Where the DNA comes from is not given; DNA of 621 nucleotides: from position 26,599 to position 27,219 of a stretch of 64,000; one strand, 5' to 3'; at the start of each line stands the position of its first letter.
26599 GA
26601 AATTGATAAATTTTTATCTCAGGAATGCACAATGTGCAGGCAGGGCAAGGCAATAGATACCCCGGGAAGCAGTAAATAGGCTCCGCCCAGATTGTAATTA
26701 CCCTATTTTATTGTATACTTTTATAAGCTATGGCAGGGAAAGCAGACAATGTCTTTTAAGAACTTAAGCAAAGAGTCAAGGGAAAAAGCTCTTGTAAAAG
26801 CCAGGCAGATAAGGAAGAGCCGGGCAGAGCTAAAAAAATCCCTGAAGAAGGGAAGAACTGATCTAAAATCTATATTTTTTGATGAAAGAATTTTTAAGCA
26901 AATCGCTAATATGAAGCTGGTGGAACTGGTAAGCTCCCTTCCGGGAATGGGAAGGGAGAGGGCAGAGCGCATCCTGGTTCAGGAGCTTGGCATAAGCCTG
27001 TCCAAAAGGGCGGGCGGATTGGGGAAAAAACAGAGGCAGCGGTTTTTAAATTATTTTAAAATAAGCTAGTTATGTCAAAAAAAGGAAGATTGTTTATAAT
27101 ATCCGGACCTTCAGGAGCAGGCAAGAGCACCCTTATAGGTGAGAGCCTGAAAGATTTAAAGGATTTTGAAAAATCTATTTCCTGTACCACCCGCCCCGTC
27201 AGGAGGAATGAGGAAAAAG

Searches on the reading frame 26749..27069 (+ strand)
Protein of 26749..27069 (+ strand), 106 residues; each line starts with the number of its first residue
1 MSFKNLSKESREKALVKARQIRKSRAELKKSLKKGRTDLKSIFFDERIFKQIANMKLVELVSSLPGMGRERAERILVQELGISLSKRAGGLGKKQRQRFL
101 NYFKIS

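Call 67: search_protein_families(library=pfam, proteins=[window:26749-27069:+], max_evalue=0.001)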
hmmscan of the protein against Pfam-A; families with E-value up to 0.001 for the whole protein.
window:26749-27069:+ (106 aa): 1 family
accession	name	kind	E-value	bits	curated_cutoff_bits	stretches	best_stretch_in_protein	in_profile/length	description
PF22525.1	H2TH_5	-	2.3e-13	50.4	27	1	32-103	1-71/71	S13-like H2TH domain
